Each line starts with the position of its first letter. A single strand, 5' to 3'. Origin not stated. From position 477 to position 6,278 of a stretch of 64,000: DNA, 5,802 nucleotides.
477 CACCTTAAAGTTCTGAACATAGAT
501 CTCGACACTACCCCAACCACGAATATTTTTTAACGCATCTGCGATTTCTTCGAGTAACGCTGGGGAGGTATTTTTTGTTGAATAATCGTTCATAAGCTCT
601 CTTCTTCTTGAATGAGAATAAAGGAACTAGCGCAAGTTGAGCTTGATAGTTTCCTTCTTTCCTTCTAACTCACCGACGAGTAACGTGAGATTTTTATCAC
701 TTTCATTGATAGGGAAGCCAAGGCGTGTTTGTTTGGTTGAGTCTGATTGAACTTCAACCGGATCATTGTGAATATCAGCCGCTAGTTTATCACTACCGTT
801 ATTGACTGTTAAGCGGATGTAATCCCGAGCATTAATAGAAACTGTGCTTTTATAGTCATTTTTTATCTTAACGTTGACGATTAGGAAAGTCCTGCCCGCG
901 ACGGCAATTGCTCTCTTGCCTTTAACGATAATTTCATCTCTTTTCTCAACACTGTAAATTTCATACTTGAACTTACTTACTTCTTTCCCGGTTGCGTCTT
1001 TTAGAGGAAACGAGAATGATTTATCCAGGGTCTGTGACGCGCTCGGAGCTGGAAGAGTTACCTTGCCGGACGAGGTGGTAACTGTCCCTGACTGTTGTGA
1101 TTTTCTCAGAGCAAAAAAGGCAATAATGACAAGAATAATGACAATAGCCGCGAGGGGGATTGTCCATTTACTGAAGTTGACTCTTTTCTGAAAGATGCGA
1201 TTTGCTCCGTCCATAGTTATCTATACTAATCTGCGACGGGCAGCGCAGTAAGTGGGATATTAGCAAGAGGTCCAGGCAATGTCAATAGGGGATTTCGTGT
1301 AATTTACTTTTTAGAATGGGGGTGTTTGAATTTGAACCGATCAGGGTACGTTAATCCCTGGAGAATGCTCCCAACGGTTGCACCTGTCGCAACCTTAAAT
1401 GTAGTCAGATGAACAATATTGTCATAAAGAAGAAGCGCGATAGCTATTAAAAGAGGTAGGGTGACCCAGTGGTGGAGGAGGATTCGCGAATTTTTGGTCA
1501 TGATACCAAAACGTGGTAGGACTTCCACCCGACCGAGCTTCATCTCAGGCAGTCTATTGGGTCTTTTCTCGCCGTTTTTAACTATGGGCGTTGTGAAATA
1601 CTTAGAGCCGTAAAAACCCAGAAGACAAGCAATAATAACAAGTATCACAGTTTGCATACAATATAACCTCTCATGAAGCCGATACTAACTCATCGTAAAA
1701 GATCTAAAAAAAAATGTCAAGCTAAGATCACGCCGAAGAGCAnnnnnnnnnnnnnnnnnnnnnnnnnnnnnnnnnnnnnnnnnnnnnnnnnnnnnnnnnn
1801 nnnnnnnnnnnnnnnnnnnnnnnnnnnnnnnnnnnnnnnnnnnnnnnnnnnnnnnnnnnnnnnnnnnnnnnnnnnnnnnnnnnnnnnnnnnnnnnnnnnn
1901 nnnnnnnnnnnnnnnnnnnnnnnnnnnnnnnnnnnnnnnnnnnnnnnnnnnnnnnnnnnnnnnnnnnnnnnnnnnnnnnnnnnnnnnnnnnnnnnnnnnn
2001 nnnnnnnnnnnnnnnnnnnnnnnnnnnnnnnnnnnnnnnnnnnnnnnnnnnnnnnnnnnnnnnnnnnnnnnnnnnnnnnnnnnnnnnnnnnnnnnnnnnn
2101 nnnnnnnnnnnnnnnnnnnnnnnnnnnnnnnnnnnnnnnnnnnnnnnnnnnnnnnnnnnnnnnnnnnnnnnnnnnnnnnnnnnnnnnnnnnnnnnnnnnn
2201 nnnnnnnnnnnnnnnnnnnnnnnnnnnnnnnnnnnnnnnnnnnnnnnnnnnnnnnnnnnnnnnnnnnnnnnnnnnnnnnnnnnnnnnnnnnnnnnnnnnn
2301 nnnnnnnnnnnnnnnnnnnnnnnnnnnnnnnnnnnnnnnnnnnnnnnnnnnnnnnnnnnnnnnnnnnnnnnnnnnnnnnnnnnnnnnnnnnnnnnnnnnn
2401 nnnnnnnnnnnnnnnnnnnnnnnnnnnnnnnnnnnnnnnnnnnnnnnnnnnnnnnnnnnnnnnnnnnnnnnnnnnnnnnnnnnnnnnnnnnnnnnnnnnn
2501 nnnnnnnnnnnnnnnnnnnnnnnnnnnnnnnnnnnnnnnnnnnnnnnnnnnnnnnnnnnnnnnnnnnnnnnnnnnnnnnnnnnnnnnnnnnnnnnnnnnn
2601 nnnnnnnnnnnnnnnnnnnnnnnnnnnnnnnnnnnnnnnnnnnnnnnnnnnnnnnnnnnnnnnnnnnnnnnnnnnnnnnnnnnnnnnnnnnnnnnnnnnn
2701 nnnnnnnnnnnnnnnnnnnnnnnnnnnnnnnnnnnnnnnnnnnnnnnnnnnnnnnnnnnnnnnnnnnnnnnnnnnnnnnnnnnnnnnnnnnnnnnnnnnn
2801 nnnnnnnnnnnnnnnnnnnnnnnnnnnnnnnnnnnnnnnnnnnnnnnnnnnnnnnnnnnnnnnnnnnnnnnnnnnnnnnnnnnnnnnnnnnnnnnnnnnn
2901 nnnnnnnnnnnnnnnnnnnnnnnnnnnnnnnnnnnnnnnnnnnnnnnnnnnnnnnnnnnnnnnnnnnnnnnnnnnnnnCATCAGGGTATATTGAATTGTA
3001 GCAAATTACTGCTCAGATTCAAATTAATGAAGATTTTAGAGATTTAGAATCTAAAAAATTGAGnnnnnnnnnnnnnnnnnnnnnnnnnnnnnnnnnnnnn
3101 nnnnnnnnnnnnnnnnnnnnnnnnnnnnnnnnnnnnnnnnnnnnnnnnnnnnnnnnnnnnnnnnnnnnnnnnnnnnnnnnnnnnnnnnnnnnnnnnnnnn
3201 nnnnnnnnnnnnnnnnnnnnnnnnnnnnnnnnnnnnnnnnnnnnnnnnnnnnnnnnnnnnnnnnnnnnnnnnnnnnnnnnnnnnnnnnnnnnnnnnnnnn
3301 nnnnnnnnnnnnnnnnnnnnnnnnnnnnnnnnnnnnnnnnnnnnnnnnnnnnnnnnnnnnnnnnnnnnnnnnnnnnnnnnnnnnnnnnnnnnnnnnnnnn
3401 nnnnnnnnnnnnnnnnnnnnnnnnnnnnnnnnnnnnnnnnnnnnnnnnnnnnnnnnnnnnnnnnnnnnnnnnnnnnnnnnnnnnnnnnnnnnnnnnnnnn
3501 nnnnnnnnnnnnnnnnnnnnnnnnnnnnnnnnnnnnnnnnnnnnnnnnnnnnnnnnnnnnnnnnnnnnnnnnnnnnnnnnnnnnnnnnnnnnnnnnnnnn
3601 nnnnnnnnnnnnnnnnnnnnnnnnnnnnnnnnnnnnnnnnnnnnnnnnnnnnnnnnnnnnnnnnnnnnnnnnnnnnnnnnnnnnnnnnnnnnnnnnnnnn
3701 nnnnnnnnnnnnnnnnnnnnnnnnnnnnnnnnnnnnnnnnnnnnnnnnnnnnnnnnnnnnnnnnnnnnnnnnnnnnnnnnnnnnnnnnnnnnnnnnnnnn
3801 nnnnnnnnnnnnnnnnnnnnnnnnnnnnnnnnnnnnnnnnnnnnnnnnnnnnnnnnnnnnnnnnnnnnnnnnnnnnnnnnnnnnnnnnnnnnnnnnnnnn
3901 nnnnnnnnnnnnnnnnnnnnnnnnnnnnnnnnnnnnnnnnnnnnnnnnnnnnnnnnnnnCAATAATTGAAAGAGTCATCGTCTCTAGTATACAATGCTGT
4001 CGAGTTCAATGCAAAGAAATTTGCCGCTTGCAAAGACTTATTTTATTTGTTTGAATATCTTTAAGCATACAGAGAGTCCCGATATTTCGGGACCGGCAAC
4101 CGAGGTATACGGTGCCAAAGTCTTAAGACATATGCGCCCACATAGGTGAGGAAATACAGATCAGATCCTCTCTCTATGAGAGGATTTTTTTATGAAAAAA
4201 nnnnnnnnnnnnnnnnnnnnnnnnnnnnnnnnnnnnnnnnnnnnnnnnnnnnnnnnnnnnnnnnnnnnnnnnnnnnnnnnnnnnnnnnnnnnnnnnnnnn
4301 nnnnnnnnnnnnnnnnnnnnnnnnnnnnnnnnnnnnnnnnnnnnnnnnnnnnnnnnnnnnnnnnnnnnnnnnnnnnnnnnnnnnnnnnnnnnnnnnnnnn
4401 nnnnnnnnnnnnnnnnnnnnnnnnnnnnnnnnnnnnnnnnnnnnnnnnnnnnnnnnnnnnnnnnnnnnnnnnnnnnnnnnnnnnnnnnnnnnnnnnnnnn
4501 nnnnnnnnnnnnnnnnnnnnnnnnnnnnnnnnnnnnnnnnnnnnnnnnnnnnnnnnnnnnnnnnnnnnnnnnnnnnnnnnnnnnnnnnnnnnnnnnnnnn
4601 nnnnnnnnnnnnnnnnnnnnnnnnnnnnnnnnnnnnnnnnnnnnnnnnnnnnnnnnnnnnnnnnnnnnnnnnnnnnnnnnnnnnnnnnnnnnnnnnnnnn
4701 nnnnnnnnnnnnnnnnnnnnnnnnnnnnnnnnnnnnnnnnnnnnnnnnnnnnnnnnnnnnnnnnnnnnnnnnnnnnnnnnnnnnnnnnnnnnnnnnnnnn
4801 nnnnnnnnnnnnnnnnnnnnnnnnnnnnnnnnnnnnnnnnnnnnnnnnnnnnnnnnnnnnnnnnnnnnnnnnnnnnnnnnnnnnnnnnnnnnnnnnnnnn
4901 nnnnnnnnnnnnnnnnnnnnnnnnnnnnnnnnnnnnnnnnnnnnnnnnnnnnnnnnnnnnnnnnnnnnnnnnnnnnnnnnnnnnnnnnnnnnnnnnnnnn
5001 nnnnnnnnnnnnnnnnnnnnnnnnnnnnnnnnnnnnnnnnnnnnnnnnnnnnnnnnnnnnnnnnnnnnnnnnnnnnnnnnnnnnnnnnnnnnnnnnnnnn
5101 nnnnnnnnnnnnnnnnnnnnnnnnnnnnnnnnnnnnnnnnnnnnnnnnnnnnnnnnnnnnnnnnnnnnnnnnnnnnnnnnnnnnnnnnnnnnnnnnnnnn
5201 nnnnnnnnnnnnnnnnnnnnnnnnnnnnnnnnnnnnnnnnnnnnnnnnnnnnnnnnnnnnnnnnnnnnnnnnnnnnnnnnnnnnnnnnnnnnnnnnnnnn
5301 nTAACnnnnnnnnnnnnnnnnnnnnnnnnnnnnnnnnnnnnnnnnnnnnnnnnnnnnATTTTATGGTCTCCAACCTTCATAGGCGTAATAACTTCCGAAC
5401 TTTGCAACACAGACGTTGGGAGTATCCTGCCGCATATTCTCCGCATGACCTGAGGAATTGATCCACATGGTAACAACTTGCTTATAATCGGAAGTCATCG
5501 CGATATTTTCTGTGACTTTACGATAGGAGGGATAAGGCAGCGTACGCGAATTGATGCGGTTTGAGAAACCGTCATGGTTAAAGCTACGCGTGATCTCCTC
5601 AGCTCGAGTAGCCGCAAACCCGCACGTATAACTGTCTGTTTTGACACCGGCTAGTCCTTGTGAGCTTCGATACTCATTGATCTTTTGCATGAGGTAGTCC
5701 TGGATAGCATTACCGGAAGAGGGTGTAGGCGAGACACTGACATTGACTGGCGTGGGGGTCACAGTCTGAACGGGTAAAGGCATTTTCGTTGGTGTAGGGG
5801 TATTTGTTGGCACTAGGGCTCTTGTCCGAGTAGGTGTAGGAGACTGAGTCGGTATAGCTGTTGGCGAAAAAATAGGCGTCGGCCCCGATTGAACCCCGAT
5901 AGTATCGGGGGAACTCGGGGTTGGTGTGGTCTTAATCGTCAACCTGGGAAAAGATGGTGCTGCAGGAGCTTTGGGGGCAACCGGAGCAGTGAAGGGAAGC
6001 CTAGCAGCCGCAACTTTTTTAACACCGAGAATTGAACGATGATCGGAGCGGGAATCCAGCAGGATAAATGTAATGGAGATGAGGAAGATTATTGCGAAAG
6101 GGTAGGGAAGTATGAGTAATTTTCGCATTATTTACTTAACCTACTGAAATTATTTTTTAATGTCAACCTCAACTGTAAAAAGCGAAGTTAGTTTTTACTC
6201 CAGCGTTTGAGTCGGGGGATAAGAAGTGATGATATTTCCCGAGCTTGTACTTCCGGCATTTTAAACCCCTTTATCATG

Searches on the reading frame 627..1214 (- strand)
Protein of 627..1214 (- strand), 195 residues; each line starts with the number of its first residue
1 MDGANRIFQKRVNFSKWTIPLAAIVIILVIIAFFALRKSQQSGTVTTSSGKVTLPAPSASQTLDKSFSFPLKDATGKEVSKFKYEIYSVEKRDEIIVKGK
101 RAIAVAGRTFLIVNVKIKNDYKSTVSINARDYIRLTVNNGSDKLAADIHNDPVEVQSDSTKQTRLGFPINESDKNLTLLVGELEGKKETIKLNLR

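Call 79: search_protein_families(library=pfam, proteins=[window:627-1214:-], max_evalue=0.001)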
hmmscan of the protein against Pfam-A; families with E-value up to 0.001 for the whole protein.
window:627-1214:- (195 aa): 1 family
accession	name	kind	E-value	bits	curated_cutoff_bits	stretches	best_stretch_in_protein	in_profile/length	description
PF11611.13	DUF4352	-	4.1e-05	24.3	25.9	1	101-182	28-115/122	Domain of unknown function (DUF4352)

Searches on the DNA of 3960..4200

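Call 50: search_rna_families(source=window, start=3960, end=4200, threshold=evalue, max_evalue=10, show_alignments=1)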
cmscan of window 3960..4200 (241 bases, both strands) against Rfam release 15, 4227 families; matches with E-value up to 10: 5.
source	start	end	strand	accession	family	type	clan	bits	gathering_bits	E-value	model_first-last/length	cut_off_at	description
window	4060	4167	+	RF01725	SAM-I-IV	Cis-reg; riboswitch;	CL00012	40.6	41.1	1.6e-05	1-99/99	no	SAM-I/IV (S-adenosyl methionine) riboswitch aptamer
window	4032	4193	+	RF01859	Phe_leader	Cis-reg; leader;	-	20.3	55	0.31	1-125/125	no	Phenylalanine leader peptide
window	4001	4050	+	RF02074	STnc240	Gene; sRNA;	-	16.6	55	5.5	1-77/77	no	Enterobacterial sRNA STnc240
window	4159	4197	+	RF01334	CRISPR-DR21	Gene; CRISPR;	-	15.3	48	5.4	1-37/37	no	CRISPR RNA direct repeat element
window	4052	4200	+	RF00557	L10_leader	Cis-reg; leader;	-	13.9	44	4.1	1-138/138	no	Ribosomal protein L10 leader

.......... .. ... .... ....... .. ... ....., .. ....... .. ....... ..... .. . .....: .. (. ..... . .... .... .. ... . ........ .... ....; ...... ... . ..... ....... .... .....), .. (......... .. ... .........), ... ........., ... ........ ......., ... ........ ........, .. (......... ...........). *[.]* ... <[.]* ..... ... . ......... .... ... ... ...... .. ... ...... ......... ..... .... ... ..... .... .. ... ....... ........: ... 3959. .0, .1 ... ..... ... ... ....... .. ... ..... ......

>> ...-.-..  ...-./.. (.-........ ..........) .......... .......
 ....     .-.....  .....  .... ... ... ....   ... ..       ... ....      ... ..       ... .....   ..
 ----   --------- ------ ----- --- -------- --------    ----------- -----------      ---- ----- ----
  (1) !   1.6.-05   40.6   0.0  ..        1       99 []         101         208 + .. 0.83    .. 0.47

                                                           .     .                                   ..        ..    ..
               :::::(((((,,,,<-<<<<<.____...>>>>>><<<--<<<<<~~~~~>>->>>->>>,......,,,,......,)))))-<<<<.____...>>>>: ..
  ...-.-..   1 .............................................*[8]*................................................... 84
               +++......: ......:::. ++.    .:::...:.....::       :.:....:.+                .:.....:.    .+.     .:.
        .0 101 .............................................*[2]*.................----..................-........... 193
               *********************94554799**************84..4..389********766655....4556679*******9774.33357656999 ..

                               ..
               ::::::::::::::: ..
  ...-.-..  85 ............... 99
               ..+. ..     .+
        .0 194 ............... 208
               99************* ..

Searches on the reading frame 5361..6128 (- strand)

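Call 79: search_protein_families(library=pfam, proteins=[window:5361-6128:-], max_evalue=0.001)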
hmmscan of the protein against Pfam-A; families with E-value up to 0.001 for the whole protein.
window:5361-6128:- (255 aa): 1 family
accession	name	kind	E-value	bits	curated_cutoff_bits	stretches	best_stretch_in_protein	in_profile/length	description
PF00188.32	CAP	-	3.6e-07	31.5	21.1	1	148-233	2-91/117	Cysteine-rich secretory protein family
